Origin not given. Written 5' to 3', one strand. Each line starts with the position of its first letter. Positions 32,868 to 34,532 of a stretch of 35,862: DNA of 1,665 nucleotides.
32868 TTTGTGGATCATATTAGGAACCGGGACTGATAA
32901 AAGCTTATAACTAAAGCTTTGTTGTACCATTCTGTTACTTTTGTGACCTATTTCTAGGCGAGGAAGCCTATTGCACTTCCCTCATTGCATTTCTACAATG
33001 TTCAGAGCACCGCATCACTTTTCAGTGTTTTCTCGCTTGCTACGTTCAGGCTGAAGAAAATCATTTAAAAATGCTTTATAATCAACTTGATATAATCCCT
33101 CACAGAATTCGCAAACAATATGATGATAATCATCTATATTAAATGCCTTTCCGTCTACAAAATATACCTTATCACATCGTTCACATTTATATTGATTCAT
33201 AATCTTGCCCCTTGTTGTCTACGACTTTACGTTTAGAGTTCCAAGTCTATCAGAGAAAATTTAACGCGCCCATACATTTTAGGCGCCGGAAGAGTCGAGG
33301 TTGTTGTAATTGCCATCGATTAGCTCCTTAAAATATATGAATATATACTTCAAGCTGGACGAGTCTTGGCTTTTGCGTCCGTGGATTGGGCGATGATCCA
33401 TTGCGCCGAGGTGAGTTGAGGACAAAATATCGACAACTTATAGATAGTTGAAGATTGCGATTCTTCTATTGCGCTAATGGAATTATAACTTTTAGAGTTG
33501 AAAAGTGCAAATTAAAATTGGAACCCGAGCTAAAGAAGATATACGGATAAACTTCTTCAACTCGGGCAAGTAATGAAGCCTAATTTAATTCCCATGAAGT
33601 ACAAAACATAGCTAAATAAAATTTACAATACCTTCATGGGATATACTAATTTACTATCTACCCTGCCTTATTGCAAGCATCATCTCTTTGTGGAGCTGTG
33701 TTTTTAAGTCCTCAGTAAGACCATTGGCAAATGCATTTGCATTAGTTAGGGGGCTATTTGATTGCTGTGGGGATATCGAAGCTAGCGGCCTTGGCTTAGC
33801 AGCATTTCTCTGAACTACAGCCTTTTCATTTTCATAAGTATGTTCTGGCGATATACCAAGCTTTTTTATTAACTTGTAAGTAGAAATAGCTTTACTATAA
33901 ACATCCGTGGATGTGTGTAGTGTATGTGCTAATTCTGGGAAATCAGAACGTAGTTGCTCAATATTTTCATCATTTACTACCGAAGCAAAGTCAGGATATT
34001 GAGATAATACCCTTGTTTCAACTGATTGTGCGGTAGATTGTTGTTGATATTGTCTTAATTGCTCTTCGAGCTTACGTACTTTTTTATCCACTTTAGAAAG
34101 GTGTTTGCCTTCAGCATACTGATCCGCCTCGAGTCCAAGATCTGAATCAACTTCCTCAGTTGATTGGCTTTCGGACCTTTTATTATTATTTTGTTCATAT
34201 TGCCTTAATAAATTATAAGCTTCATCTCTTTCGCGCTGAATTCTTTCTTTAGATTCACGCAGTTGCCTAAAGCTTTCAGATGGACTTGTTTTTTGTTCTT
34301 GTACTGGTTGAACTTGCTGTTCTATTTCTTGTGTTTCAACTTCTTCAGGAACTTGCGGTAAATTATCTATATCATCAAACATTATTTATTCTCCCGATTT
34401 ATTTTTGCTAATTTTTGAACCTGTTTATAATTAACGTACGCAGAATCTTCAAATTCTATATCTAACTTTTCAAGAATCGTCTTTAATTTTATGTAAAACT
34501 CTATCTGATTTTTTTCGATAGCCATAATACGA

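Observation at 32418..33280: Twin introns with identical cores but different small non-endonuclease ORFs in the same loop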

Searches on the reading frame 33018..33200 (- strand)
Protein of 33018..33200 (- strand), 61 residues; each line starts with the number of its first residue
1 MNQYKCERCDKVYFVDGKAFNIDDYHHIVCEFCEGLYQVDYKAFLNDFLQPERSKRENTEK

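Call 7: search_protein_families(library=pfam, proteins=[window:33018-33200:-], max_evalue=1)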
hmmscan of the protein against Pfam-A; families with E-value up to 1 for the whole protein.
seq(61 aa): 6 families
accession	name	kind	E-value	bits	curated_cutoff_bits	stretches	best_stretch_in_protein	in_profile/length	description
PF05129.18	Zn_ribbon_Elf1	-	0.016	15.8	29.8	1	3-43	22-62/79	Transcription elongation factor Elf1 like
PF22995.2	C2CH-3rd_BIRD-IDD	-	0.022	14.9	27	1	3-16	1-14/25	BIRD-IDD transcription factor, third C2HC zinc finger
PF23091.2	TNFR_ELAPOR1_6th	-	0.031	14.6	33.2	0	2-18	10-26/41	ELAPOR1-like, TNF receptor-like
PF24273.1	TRASH_HVO_1752_C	-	0.05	14.2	27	1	5-44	3-43/47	HVO_1752, C-terminal TRASH domain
PF13717.11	Zn_ribbon_4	-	0.32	11.4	30.3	0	5-16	4-15/36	zinc-ribbon domain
PF07975.18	C1_4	-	0.68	10.7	28.9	0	3-33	25-53/55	TFIIH C1-like domain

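Call 8: search_protein_families(library=phrogs, proteins=[window:33018-33200:-], max_evalue=1)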
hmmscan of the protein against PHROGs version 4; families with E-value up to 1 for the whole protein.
seq(61 aa): 3 families
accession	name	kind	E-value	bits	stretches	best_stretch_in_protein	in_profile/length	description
phrog_3728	-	unknown function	0.0074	17.8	1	1-28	1-28/96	-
phrog_22291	-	unknown function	0.015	16.5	1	4-40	32-68/80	-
phrog_27542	-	unknown function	0.29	12.3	0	3-40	6-42/75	-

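Call 13: search_dna_similar(query=window:33018-33200:-, collection=phages, mode=protein, max_evalue=10, max_rows=15)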
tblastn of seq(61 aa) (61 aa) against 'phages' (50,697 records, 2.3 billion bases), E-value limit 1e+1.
Records with a match: 3; places in all: 3; records where one place covers at least 80% of the query: 0.
Best place of each record, by identity: <60% 3.
By first word of the organism name: Listeria 2; Bacillus 1.
By host as written in the record: Listeria monocytogenes HM00113468 2; Bacillus thuringiensis kurstaki 1.
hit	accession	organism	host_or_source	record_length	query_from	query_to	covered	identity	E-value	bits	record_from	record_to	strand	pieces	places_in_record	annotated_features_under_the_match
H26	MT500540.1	Listeria phage LP-HM00113468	Listeria monocytogenes HM00113468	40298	5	43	64%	35.9%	9e+0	29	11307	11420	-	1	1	hypothetical protein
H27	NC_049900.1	Listeria phage LP-HM00113468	Listeria monocytogenes HM00113468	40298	5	43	64%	35.9%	9e+0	29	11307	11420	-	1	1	DNA helicase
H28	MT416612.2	Bacillus phage YungSlug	Bacillus thuringiensis kurstaki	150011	16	46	51%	35.5%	8e+0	29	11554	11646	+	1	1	hypothetical protein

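Call 31: search_protein_families(library=pfam, alignment_id=A1, max_evalue=0.01)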
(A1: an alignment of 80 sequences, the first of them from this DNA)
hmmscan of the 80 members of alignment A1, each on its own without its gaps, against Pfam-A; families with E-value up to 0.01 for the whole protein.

A. member 1, seq(61 aa): 0 families

B. families by the number of members that match (of 80 scanned): 3 families
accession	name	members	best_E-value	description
PF04448.17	DUF551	4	1.7e-08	Protein of unknown function (DUF551)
PF09538.15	FYDLN_acid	1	4.8e-06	Protein of unknown function (FYDLN_acid)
PF10058.14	Zn_ribbon_10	1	0.0089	ER junction formation factor lunapark, zinc ribbon finger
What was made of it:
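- On DUF551 (73-aa ORF): DUF551 is matched by 4 of the 80 cargo ORFs scanned; the window's 73-aa ORF has no Pfam DUF551 hit (calls 7, 31).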

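Call 32: search_protein_families(library=phrogs, alignment_id=A1, max_evalue=0.001)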
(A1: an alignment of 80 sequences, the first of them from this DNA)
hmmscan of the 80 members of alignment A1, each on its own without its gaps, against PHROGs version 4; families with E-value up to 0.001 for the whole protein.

A. member 1, seq(61 aa): 0 families

B. families by the number of members that match (of 80 scanned): 3 families
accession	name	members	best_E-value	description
phrog_924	-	4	1.6e-08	-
phrog_7704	-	3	4.9e-08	-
phrog_60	-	2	4.5e-05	-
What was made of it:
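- DUF551 is matched at E=1.7e-8, and three PHROG families are matched (calls 31, 32).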

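Call 33: search_protein_families(library=padloc, alignment_id=A1, max_evalue=0.01)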
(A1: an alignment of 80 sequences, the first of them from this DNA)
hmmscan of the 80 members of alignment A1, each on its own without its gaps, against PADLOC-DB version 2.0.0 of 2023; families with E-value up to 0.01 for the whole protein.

A. member 1, seq(61 aa): 0 families

B. families by the number of members that match (of 80 scanned): 1 family
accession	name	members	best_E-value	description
PDLC05059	PDC-S64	1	0.0014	-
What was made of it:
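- No cargo matches any known anti-defence or defence family (call 33).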

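Call 36: find_homologous_proteins(query=window:33054-33200:-, max_evalue=0.1)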
Query window:33054-33200:- (49 aa): 1 proteins with E <= 0.1 among 1 candidates.
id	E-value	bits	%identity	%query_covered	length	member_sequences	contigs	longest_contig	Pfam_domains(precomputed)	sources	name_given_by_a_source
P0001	6.2e-27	109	100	100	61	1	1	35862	-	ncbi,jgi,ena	jgi:DNA-directed RNA polymerase subunit RPC12/RpoP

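Call 49: predict_structure(protein=window:33018-33200:-)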
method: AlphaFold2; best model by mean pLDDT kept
length: 61 residues; sequences in the alignment: 1
mean_pLDDT: 61.0   pTM: 0.36
mean pLDDT of the five models: 61.0, 49.0, 47.0, 46.7, 46.2
residues with pLDDT >= 90: 0; 70-90: 8; 50-70: 41; < 50: 12
segments of 3 or more residues with pLDDT < 50: 1-3, 53-59
pLDDT, mean of each block of 10 residues (from residue 1): 53 68 69 66 64 46 46
secondary structure, 60 per line:
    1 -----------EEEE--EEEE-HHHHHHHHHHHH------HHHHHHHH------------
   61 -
elements in order: E12-15 E18-21 H23-34 H41-48
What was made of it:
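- On Zinc ribbon (61-aa ORF): AF2 pLDDT is 61 (call 49).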

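Call 80: find_encoding_contigs(protein=P0001, flank=3000, max_places=3)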
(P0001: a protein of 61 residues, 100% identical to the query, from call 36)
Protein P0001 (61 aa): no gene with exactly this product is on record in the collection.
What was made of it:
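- Tried and rejected: find_encoding_contigs had no record for the 61-aa protein (call 80).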

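Call 81: list_cluster_members(proteins=[P0001, P0002])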
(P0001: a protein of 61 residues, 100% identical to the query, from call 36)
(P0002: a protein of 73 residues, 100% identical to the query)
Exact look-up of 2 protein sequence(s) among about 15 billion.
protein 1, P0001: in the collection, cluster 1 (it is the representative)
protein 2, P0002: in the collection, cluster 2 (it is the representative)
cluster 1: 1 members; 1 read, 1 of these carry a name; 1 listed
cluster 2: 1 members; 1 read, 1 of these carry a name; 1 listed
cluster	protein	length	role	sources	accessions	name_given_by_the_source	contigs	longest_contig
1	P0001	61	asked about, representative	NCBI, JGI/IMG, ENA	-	DNA-directed RNA polymerase subunit RPC12/RpoP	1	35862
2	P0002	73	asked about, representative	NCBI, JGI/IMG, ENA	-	hypothetical protein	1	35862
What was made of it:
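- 33015..33200 (-): 61-aa cargo ORF in the P6 loop of intron A. It has CxxC-20-CxxC. Its last 12 codons are the P6 3' strand, J6/7, the P7 5' strand, the P3 3' strand and P8. The UGA stop lies at the 3' end of P8. It is a singleton among about 15 billion proteins (calls 36, 81).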

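Call 82: search_solved_structures(query=window:33018-33200:-, max_evalue=1)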
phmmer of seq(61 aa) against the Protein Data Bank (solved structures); distinct sequences matched with E-value up to 1: 2.
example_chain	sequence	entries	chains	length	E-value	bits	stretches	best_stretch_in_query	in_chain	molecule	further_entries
1z60_A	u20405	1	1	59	0.41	14.8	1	14-50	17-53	TFIIH basal transcription factor complex p44 subunit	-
2cu8_A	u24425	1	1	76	0.49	14.5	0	5-34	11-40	Cysteine-rich protein 2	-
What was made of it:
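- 33015..33200 (-): No Pfam, PHROG or PDB family matches (calls 7, 8, 82).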

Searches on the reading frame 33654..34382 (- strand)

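Call 64: search_protein_families(library=phrogs, proteins=[window:33654-34382:-], max_evalue=0.00001)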
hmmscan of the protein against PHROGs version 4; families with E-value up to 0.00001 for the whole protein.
window:33654-34382:- (242 aa): 1 family
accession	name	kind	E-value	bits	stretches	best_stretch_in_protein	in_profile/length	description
phrog_13678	-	unknown function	8.2e-06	26.7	0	9-242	44-297/300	-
